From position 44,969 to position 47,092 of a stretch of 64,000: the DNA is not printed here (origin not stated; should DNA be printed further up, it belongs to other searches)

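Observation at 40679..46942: Aconitase / isocitrate dehydrogenase / two-subunit ATP-citrate lyase cluster in an AT-rich archaeon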

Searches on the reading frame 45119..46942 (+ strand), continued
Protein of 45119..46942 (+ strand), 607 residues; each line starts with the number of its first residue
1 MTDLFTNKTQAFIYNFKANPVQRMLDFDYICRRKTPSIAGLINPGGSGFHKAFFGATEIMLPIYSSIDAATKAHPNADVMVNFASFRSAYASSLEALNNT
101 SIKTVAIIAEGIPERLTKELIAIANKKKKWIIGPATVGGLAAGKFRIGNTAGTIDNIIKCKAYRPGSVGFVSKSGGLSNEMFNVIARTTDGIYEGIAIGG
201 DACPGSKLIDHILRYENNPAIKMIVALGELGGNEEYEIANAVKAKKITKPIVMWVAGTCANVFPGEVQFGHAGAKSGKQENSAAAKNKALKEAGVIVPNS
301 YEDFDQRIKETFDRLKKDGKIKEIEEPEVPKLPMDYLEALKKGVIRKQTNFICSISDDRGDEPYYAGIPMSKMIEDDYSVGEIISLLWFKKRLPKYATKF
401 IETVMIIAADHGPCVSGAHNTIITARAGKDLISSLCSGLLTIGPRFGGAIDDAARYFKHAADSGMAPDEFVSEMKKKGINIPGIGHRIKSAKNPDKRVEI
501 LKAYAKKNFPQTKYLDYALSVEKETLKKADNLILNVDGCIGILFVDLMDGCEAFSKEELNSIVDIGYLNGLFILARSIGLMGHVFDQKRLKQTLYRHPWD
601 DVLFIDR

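Call 53: search_protein_families(library=pfam, proteins=[L018:10408-12618:+, L018:9837-10397:+, L018:12739-13686:+, L018:13671-14522:+, L018:14528-15124:+, L009:4485-6443:-, L012:11657-12871:-, L002:15290-16450:-, L074:2001-2372:+])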
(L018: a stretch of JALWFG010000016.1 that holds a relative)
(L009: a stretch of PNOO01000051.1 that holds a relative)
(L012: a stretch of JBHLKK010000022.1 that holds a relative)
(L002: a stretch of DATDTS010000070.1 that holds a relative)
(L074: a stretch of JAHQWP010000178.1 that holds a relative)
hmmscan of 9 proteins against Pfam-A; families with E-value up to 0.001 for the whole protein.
L018:10408-12618:+ (736 aa): 1 family
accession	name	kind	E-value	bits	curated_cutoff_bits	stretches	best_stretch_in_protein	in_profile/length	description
PF03971.19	IDH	-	0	1129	25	1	6-734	1-734/734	Monomeric isocitrate dehydrogenase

L018:9837-10397:+ (186 aa): 3 families
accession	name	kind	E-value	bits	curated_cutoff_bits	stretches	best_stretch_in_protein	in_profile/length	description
PF00239.26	Resolvase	-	4.1e-16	59.8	23.3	1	62-183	1-122/145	Resolvase, N terminal domain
PF12728.13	HTH_17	-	0.00021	21.9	27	0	2-52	1-50/51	Helix-turn-helix domain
PF13411.12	MerR_1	-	0.00052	20.5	21.6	0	4-49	2-47/69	MerR HTH family regulatory protein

L018:12739-13686:+ (315 aa): 3 families
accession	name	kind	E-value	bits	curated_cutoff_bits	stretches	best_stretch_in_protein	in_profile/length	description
PF00056.29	Ldh_1_N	-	2.7e-39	134.9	27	1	10-148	2-141/141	lactate/malate dehydrogenase, NAD binding domain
PF02866.23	Ldh_1_C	-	2.7e-31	109.3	22.6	1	153-312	3-169/174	lactate/malate dehydrogenase, alpha/beta C-terminal domain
PF02056.22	Glyco_hydro_4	-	0.00069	19.7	23.2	0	105-149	124-166/183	Family 4 glycosyl hydrolase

L018:13671-14522:+ (283 aa): 1 family
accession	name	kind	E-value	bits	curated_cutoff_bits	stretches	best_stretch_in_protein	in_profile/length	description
PF05681.19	Fumerase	-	3e-111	371.5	25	1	15-281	2-269/270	Fumarate hydratase (Fumerase)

L018:14528-15124:+ (198 aa): 1 family
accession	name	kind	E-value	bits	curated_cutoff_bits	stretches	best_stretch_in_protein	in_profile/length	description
PF05683.17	Fumerase_C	-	3.7e-57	193.4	22.2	1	16-186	30-203/205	Fumarase C-terminus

L009:4485-6443:- (652 aa): 10 families
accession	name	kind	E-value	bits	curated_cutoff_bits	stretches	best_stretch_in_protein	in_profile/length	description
PF00158.32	Sigma54_activat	-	6.9e-68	228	20.2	1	325-490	3-167/168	Sigma-54 interaction domain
PF06506.16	PrpR_N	-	1.3e-28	100.1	29.1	1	29-193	4-167/167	Propionate catabolism activator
PF14532.12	Sigma54_activ_2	-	4.3e-18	66.3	25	1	329-495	6-138/138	Sigma-54 interaction domain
PF25601.1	AAA_lid_14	-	2.9e-16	59.5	27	1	496-558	1-63/87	AAA+ ATPase lid domain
PF02954.25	HTH_8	-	1.6e-12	47.3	22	1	601-636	6-41/42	Bacterial regulatory protein, Fis family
PF13188.13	PAS_8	-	1.3e-08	34.9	21.8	1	199-248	2-53/65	PAS domain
PF00989.32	PAS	-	1.3e-07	32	22.6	1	199-238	2-41/113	PAS fold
PF01078.27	Mg_chelatase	-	4.5e-06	26.7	20.3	0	399-473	89-165/207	Magnesium chelatase, subunit ChlI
PF07728.20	AAA_5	-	9.8e-06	26.1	22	1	347-467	2-124/139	AAA domain (dynein-related subfamily)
PF07724.20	AAA_2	-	0.00063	20.2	27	0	345-468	4-127/166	AAA domain (Cdc48 subfamily)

L012:11657-12871:- (404 aa): 2 families
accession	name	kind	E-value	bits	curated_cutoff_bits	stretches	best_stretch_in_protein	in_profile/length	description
PF07690.21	MFS_1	-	6.6e-43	147.4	33.4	2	17-232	2-224/347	Major Facilitator Superfamily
PF00083.30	Sugar_tr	-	4.6e-08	32.8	22.3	1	64-190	64-193/452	Sugar (and other) transporter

L002:15290-16450:- (386 aa): 5 families
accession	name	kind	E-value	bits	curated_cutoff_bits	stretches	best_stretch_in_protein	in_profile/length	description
PF02568.20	ThiI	-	4.7e-60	203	20.5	1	175-368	2-195/197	Thiamine biosynthesis protein (ThiI)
PF22025.1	ThiI_fer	-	7.3e-21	74.8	25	1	9-78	4-72/72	ThiI ferredoxin-like domain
PF02926.22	THUMP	-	7.6e-13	49.1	20.6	1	84-162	1-83/84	THUMP domain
PF06508.19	QueC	-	2.6e-06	27.6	22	0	178-219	1-41/210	Queuosine biosynthesis protein QueC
PF03054.22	tRNA_Me_trans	-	0.00074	19.7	20.6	0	178-214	2-38/202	tRNA methyl transferase HUP domain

L074:2001-2372:+ (123 aa): 6 families
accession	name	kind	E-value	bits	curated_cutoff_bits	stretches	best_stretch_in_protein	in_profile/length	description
PF07653.23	SH3_2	-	1.8e-12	47.2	21.8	2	77-118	10-52/55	Variant SH3 domain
PF00018.34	SH3_1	-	1.6e-07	31.3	22.9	1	79-114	10-47/48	SH3 domain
PF14604.12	SH3_9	-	2.2e-06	27.9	30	0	28-62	17-48/49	Variant SH3 domain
PF08239.17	SH3_3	-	7.8e-06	26.4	27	0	84-117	18-52/54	Bacterial SH3 domain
PF13457.12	GW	-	0.00019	22.5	21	0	69-118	30-75/76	GW (Gly-Tryp) dipeptide domain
PF14603.12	hSH3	-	0.00021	22.2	25.7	0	76-118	26-69/90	Helically-extended SH3 domain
